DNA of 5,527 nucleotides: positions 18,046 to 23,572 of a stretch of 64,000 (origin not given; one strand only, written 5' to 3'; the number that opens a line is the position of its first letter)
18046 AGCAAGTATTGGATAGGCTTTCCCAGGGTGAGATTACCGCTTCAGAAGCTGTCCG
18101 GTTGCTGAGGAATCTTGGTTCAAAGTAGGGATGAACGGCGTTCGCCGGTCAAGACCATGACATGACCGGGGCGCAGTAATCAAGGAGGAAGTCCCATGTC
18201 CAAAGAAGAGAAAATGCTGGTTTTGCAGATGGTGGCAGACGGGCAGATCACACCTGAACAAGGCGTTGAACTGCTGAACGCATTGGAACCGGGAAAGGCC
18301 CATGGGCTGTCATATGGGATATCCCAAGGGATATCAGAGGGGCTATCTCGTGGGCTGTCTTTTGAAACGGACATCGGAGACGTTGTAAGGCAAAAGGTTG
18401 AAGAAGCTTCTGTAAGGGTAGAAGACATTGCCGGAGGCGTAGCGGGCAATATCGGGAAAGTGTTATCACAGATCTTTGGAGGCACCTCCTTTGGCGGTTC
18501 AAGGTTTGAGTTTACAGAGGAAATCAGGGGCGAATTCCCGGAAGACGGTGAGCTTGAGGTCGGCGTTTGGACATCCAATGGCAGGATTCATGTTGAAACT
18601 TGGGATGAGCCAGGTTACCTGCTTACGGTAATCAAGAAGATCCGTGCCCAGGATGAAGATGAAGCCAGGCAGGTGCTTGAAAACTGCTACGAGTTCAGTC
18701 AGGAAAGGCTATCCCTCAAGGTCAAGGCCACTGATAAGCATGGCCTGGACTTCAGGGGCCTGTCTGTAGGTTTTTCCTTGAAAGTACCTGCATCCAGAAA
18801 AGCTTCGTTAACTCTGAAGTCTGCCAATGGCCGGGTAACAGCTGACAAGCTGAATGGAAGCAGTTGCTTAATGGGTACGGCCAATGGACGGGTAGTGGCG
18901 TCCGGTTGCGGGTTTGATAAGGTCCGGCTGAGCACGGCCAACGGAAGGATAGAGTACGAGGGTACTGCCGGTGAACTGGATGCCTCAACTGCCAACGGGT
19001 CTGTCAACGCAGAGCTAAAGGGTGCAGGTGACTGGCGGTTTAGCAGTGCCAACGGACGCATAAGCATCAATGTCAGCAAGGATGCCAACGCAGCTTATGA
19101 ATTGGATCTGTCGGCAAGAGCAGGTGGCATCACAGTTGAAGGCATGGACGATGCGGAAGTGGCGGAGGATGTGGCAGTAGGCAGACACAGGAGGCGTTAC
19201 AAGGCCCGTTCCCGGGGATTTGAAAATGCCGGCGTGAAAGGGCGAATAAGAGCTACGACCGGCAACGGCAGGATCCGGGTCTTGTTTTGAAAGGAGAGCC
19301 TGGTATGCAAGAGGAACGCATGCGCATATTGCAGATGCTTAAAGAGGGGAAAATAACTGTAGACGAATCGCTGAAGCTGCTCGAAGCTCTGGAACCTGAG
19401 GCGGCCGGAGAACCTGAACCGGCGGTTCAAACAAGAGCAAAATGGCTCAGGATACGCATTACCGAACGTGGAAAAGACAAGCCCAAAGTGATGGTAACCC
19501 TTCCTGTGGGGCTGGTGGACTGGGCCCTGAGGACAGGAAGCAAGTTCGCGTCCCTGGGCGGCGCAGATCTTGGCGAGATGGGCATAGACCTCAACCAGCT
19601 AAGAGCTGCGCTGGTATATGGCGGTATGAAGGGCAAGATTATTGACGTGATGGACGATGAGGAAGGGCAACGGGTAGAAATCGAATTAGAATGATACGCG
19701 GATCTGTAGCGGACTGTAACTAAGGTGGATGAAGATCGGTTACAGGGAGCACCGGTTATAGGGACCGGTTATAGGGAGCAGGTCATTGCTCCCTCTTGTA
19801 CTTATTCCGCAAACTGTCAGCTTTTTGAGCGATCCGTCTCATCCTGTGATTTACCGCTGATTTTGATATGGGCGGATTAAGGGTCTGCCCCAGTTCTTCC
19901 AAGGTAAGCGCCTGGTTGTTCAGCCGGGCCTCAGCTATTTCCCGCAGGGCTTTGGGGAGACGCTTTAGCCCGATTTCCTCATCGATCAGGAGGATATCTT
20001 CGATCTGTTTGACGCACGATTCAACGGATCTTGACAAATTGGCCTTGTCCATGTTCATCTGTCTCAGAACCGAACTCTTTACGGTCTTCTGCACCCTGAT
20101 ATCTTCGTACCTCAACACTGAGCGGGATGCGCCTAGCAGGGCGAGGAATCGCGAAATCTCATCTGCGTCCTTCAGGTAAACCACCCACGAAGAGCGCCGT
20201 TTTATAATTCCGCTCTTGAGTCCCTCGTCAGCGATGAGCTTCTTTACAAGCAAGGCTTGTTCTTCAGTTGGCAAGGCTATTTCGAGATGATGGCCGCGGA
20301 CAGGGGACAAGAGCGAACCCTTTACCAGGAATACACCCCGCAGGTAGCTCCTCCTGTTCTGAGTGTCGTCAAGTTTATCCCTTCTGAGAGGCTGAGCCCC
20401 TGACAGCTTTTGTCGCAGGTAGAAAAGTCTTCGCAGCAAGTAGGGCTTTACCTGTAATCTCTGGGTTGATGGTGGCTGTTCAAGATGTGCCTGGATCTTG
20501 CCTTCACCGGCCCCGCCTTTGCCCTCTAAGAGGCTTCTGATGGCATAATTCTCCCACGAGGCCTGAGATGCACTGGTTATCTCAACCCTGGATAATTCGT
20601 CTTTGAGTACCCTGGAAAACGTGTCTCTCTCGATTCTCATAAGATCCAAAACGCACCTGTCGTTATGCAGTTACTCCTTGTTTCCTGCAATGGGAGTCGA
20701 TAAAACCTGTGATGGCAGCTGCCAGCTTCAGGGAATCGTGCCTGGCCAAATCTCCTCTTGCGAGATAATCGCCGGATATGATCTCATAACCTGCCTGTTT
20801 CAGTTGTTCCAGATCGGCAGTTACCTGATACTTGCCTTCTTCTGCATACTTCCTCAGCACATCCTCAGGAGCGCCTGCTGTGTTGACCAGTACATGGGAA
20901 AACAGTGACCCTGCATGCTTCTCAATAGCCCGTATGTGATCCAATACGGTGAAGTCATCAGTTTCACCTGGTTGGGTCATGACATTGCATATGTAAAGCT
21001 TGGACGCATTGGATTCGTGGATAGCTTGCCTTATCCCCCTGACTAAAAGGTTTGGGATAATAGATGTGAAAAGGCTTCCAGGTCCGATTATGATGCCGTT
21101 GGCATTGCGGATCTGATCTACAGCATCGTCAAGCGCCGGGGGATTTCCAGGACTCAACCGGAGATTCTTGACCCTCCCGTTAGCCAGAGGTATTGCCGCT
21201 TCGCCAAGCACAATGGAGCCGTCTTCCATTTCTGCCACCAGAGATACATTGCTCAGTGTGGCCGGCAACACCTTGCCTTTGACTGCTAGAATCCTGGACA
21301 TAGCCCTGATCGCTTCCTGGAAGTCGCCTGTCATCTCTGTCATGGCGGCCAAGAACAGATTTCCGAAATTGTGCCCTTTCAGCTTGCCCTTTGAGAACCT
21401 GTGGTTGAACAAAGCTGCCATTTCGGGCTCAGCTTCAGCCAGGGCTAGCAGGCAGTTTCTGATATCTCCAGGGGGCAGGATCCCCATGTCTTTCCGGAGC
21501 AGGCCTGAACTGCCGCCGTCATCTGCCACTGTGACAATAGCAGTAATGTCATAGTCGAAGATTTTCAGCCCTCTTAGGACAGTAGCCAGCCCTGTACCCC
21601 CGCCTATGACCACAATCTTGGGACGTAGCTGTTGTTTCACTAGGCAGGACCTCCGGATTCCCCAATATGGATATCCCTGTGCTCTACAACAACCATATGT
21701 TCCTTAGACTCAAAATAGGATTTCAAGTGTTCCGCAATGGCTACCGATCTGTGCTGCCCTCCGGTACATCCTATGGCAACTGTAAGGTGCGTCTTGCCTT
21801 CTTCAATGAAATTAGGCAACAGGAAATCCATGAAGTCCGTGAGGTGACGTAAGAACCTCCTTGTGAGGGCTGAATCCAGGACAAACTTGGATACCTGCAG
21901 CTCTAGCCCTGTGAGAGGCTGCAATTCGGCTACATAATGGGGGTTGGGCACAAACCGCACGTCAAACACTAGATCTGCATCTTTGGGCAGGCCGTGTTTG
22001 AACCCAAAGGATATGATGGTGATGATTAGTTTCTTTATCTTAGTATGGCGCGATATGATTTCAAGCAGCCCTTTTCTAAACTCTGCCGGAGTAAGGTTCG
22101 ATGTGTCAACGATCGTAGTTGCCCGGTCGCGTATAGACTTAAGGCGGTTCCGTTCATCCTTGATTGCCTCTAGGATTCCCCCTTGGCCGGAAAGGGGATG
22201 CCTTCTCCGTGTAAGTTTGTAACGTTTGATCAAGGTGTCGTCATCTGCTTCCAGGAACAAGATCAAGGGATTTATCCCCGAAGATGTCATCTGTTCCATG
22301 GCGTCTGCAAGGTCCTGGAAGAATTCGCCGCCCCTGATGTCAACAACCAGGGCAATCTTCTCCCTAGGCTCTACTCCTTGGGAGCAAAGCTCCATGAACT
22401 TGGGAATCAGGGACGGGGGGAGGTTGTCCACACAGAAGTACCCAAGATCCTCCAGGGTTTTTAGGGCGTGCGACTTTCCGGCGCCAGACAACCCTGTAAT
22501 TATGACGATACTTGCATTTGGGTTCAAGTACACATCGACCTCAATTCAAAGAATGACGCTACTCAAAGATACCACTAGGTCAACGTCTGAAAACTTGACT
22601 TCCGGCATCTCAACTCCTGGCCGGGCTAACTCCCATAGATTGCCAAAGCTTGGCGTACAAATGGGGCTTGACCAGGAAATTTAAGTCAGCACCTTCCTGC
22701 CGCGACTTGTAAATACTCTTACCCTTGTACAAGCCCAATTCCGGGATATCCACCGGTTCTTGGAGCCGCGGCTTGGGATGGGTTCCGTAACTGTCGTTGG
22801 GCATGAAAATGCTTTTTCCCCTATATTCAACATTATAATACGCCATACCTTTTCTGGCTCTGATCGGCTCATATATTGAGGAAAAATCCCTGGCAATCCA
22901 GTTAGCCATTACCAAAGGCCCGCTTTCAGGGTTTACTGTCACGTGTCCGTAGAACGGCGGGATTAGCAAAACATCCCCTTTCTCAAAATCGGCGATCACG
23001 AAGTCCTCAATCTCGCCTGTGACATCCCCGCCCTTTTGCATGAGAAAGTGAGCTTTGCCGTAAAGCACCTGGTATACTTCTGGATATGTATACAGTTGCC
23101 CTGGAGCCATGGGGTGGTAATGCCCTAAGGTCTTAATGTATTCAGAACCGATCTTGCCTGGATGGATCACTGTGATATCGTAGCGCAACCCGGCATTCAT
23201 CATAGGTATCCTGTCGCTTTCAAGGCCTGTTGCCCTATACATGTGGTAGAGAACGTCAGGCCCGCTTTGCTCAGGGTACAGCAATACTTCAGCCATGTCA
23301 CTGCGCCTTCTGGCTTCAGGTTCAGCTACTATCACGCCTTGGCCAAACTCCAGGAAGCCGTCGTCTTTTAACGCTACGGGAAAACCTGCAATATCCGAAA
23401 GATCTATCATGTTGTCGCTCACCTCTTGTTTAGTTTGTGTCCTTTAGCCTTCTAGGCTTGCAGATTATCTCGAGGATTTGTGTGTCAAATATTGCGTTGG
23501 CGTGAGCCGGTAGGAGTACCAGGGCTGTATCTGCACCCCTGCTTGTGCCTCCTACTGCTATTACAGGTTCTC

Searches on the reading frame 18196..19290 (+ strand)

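Call 53: search_protein_families(library=pfam, proteins=[window:18196-19290:+], max_evalue=0.00001)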
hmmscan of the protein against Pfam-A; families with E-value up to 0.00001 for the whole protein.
window:18196-19290:+ (364 aa): 2 families
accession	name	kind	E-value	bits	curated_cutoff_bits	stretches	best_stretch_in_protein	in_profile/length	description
PF13349.12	DUF4097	-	1.6e-09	37.9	22.9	1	164-318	60-215/247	Toastrack DUF4097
PF22746.1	SHOCT-like_DUF2089-C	-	1.9e-09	37.2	27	1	4-34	1-31/32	SHOCT-like domain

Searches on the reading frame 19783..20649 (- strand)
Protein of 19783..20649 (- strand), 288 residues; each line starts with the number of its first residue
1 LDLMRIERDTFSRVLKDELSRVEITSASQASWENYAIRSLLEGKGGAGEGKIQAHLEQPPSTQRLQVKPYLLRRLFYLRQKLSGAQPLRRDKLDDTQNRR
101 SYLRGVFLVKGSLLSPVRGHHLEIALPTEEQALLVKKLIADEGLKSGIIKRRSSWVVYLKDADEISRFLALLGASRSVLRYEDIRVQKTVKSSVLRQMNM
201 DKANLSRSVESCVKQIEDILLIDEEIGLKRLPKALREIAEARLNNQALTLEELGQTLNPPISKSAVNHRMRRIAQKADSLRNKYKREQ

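Call 14: search_protein_families(library=pfam, proteins=[window:19783-20649:-])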
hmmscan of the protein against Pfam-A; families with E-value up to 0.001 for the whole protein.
window:19783-20649:- (288 aa): 2 families
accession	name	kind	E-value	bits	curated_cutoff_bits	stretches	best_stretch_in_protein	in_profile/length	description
PF02650.20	HTH_WhiA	-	2.7e-28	98.7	27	1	195-275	2-82/84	WhiA C-terminal HTH domain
PF14527.11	LAGLIDADG_WhiA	-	9.6e-26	90.2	23.2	1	100-191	2-93/93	WhiA LAGLIDADG-like domain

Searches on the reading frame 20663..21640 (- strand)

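Call 14: search_protein_families(library=pfam, proteins=[window:20663-21640:-])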
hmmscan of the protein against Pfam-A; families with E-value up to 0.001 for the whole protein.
window:20663-21640:- (325 aa): 1 family
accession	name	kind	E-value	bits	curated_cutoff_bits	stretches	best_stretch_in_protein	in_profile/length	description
PF01933.23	CofD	-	1.1e-111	373.1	30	1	9-292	1-289/290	2-phospho-L-lactate transferase CofD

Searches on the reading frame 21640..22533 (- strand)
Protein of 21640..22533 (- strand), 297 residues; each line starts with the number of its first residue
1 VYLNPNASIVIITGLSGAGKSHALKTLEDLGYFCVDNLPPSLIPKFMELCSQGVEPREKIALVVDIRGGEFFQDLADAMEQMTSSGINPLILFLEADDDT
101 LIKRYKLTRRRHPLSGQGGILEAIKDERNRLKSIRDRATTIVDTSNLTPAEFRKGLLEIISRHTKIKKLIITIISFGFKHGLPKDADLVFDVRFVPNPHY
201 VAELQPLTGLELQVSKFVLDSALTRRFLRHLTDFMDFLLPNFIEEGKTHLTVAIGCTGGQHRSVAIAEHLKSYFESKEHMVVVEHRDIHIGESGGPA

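Call 14: search_protein_families(library=pfam, proteins=[window:21640-22533:-])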
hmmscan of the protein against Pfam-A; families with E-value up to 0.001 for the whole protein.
window:21640-22533:- (297 aa): 4 families
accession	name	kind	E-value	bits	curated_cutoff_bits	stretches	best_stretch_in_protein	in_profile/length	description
PF03668.21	RapZ-like_N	-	1.3e-51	174.9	25.4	1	8-158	2-152/158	RapZ-like N-terminal domain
PF22740.1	PapZ_C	-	5.1e-47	159.5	27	1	170-289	2-121/121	RapZ C-terminal domain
PF13238.12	AAA_18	-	0.00046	21.1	29.4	0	10-37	1-27/128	AAA domain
PF13671.12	AAA_33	-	0.00063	20.5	27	0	10-34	2-27/143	AAA domain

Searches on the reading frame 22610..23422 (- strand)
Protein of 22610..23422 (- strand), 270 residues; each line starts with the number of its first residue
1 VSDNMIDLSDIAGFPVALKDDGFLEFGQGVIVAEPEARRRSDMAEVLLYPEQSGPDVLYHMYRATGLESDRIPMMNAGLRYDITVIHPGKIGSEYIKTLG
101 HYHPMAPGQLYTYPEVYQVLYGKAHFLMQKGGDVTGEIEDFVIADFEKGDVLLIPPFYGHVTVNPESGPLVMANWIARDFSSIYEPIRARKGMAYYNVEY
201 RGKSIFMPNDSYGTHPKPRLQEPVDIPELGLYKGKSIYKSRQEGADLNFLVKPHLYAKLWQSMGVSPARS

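Call 14: search_protein_families(library=pfam, proteins=[window:22610-23422:-])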
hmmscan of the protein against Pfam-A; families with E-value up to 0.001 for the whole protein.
window:22610-23422:- (270 aa): 1 family
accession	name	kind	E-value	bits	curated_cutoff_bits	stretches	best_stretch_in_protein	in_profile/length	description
PF06560.17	GPI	-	7.3e-45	152.9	20.7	1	41-199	5-167/182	Glucose-6-phosphate isomerase (GPI)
